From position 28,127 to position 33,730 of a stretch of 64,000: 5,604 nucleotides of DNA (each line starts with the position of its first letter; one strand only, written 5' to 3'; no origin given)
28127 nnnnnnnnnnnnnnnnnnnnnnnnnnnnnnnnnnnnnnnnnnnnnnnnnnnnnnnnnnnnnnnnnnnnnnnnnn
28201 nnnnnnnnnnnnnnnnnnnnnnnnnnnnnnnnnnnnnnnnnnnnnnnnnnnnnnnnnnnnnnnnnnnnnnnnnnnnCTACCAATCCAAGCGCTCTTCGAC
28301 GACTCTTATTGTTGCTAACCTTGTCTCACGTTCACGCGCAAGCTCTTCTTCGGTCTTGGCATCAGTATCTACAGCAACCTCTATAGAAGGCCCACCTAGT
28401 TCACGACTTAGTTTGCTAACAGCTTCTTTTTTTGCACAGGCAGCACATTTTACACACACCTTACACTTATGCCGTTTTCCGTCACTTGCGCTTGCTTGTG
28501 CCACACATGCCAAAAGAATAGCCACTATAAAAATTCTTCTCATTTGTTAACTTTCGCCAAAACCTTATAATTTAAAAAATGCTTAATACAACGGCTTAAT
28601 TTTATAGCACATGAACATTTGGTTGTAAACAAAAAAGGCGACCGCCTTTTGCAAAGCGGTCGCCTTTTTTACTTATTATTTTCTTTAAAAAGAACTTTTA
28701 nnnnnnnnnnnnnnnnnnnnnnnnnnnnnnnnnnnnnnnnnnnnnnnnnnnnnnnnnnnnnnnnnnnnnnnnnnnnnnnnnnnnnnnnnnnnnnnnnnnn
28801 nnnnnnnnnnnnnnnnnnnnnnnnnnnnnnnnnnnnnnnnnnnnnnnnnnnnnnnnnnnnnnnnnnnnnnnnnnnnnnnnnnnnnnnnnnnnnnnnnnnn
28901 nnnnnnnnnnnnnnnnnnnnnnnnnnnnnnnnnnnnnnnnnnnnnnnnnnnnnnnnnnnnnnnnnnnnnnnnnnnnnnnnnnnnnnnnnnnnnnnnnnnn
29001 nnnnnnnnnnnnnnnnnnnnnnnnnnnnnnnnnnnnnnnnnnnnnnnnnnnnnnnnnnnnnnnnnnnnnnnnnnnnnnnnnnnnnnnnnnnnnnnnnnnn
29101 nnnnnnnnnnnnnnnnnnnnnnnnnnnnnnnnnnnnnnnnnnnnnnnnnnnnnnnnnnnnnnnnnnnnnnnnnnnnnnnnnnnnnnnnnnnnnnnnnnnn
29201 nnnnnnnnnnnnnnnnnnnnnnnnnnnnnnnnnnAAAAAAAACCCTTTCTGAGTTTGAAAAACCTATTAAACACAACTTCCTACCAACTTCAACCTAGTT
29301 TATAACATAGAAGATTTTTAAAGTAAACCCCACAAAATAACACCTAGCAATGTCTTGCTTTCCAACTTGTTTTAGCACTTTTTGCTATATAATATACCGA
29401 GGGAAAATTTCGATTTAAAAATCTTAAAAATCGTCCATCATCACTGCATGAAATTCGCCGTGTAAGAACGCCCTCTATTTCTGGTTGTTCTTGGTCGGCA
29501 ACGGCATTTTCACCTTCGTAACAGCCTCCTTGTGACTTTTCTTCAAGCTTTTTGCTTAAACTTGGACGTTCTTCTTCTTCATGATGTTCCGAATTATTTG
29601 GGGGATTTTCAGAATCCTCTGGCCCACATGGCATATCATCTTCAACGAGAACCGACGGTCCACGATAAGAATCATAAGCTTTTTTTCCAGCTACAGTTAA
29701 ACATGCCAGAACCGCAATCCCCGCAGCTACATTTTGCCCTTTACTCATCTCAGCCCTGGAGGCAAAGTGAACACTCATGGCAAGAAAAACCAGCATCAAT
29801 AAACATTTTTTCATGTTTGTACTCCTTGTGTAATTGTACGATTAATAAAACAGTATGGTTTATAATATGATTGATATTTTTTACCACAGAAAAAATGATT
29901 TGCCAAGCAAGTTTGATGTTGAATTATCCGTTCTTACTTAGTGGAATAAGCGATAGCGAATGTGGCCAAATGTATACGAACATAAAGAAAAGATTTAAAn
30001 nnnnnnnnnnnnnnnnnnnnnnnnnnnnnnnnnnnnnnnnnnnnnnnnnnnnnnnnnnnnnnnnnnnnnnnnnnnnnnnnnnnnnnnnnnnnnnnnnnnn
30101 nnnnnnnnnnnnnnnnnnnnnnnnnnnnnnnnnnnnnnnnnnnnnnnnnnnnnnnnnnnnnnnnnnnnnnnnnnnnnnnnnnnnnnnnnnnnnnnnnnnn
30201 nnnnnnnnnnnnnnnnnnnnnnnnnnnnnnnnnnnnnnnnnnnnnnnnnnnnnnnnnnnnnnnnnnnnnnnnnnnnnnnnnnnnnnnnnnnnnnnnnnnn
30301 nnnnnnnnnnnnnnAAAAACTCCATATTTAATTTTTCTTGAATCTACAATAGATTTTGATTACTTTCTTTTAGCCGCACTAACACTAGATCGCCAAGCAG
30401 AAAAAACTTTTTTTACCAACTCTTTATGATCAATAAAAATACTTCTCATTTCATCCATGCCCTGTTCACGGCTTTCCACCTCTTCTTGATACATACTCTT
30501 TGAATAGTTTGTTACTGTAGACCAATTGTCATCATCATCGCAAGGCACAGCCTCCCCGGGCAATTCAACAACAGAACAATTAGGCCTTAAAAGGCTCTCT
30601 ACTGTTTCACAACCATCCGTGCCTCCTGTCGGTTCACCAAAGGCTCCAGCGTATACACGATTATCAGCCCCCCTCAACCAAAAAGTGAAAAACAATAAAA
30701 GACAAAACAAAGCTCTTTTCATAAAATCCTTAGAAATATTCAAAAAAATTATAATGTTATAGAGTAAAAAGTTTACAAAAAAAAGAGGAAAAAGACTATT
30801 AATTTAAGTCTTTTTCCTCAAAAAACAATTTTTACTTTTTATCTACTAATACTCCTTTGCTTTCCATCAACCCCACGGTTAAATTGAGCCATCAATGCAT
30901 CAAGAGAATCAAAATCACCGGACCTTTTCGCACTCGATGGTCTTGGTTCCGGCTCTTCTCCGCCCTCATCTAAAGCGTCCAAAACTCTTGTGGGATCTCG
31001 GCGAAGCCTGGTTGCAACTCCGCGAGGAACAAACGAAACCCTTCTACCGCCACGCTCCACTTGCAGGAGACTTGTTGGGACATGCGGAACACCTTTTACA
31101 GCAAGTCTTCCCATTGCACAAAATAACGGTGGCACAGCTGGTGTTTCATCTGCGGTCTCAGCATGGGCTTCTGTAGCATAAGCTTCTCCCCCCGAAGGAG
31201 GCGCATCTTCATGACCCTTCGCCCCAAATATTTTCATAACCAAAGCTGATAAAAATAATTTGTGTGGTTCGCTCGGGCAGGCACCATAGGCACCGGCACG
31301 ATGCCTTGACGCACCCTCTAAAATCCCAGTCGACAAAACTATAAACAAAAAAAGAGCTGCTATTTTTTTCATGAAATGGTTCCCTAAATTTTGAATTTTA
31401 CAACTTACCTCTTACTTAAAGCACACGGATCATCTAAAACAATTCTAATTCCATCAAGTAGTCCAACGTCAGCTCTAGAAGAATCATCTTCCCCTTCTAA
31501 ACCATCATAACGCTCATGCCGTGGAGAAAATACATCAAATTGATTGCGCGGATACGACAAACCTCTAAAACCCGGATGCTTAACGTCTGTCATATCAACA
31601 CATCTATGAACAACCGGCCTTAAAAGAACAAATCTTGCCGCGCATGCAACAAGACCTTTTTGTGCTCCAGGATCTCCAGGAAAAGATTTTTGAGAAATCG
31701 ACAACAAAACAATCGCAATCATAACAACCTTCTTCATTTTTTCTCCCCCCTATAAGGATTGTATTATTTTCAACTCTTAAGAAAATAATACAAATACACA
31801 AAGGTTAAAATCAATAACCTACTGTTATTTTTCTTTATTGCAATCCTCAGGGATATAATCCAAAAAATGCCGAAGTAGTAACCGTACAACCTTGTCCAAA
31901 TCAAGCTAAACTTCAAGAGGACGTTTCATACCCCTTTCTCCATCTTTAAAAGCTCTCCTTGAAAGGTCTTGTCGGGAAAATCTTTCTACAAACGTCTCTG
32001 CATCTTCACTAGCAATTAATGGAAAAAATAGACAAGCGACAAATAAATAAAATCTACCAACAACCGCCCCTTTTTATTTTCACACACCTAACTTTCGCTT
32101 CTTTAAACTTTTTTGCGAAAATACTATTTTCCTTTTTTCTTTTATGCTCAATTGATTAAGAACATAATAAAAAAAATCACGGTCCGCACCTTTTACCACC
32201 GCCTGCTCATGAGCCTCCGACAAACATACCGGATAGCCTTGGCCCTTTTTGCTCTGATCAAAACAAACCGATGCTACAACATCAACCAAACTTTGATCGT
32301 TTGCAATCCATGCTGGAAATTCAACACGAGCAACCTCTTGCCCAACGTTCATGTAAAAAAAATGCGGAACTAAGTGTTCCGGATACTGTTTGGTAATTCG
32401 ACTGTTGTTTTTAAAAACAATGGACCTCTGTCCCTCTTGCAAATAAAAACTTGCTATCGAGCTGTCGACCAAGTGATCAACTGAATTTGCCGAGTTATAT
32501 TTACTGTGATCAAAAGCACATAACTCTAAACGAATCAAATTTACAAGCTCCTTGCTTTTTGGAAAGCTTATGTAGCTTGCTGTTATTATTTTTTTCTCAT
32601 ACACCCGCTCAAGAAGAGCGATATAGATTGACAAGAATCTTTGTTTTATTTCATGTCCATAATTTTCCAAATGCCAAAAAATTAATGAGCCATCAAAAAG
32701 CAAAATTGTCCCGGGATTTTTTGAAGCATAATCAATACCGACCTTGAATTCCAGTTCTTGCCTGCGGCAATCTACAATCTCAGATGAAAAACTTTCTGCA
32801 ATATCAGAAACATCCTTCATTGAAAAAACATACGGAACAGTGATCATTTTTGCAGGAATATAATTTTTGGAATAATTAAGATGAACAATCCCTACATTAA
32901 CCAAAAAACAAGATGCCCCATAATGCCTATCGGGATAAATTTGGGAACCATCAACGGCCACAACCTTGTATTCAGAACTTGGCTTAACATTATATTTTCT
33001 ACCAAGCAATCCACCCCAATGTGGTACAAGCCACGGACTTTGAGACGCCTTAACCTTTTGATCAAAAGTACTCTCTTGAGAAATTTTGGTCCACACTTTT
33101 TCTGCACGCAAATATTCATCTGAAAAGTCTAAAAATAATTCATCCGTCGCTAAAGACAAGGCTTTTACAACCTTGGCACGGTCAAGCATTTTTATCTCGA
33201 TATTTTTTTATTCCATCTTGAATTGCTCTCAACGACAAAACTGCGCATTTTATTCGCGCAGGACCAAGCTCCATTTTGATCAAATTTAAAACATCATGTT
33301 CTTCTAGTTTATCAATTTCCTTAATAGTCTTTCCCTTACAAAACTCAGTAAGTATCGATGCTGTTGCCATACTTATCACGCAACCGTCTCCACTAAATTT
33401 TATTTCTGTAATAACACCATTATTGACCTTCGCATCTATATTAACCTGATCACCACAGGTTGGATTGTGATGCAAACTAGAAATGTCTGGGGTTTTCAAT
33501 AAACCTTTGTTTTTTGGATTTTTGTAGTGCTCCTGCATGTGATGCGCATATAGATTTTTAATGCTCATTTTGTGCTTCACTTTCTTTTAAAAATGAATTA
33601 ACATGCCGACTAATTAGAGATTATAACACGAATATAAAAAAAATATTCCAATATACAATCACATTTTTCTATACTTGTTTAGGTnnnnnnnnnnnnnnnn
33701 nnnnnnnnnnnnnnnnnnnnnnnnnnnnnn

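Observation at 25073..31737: Array of 13 co-directional small secreted-protein genes forming a compositionally distinct island between dnaJ and a NurA-like gene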

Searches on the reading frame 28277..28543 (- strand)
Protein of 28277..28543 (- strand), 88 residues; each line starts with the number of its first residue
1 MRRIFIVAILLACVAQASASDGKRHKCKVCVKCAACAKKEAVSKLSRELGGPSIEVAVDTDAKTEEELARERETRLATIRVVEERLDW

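Call 4: search_protein_families(library=pfam, proteins=[window:28277-28543:-], max_evalue=1)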
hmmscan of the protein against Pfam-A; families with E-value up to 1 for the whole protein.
window:28277-28543:- (88 aa): 1 family
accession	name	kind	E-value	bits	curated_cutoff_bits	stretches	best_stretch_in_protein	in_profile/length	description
PF11791.14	Aconitase_B_N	-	0.082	13.3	25.8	1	31-80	73-120/153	Aconitate B N-terminal domain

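Call 49: search_protein_families(library=ncbifam, proteins=[window:28277-28543:-], max_evalue=0.1)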
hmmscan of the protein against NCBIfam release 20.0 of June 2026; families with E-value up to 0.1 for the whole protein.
window:28277-28543:- (88 aa): 1 family
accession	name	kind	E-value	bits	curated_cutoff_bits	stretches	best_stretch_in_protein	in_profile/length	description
NF038364.1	AglZ_HisF2_fam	equivalog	0.065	12.6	310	1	28-67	98-139/248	AglZ/HisF2 family acetamidino modification protein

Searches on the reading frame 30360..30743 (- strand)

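Call 5: search_protein_families(library=pfam, proteins=[window:30360-30743:-], max_evalue=1)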
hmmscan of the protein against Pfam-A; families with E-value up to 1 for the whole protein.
window:30360-30743:- (127 aa): 2 families
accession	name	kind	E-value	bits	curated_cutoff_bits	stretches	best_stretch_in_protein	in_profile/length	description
PF17052.10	CAF20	-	0.12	13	25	1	67-99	73-105/150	Cap associated factor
PF02671.26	PAH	-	0.17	12.1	21.3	1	84-110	12-38/45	Paired amphipathic helix repeat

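Call 50: search_protein_families(library=phrogs, proteins=[window:30360-30743:-], max_evalue=0.1)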
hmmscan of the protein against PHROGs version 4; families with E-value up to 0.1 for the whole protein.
window:30360-30743:- (127 aa): 0 families

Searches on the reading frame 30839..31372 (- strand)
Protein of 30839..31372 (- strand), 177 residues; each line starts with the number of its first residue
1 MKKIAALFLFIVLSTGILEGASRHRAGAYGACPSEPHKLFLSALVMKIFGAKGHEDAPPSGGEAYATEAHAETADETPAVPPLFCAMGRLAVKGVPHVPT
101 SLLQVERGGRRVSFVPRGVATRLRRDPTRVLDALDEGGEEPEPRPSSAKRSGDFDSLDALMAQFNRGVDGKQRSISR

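Call 5: search_protein_families(library=pfam, proteins=[window:30839-31372:-], max_evalue=1)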
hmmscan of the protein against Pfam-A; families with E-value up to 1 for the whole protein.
window:30839-31372:- (177 aa): 0 families

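Call 50: search_protein_families(library=phrogs, proteins=[window:30839-31372:-], max_evalue=0.1)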
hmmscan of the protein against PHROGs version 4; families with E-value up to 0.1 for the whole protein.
window:30839-31372:- (177 aa): 0 families

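Call 66: search_solved_structures(query=window:30839-31372:-, max_evalue=1)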
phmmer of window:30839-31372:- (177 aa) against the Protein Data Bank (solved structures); distinct sequences matched with E-value up to 1: 3.
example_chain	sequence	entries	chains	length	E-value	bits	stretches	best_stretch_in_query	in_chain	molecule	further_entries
7fca_A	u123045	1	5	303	0.41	13.9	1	58-131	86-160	Fructokinase, PfkB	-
7cf8_A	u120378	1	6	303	0.43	13.8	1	58-131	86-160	Fructokinase, PfkB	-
7fca_D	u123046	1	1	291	0.65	13.2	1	58-128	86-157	Fructokinase, PfkB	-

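Call 84: find_related_loci(query=window:30839-31372:-, collection=viral_contigs, flank=3000)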
Query window:30839-31372:- (177 aa) in viral_contigs; peptide patterns used: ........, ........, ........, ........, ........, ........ (x = any residue, [..] = any of these).
34 stretches matched a pattern, but none encodes a relative of the query by tblastn (E <= 1e-3).

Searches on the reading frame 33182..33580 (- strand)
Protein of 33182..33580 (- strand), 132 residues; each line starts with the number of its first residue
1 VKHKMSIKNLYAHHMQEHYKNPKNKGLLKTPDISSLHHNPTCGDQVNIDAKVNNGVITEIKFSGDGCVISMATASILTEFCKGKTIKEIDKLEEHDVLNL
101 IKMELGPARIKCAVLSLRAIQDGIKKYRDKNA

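Call 5: search_protein_families(library=pfam, proteins=[window:33182-33580:-], max_evalue=1)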
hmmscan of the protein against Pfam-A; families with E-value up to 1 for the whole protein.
window:33182-33580:- (132 aa): 4 families
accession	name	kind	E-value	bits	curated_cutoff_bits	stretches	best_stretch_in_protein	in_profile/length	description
PF01592.21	NifU_N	-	1.4e-31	109.8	22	1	11-131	2-124/127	NifU-like N terminal domain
PF10437.14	Lip_prot_lig_C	-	0.012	16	24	1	45-66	16-37/85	Bacterial lipoate protein ligase C-terminus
PF02657.20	SufE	-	0.018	15.2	27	1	41-104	40-100/121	Fe-S metabolism associated domain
PF12637.14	TSCPD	-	0.074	13.8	22.8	1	39-88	10-59/88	TSCPD domain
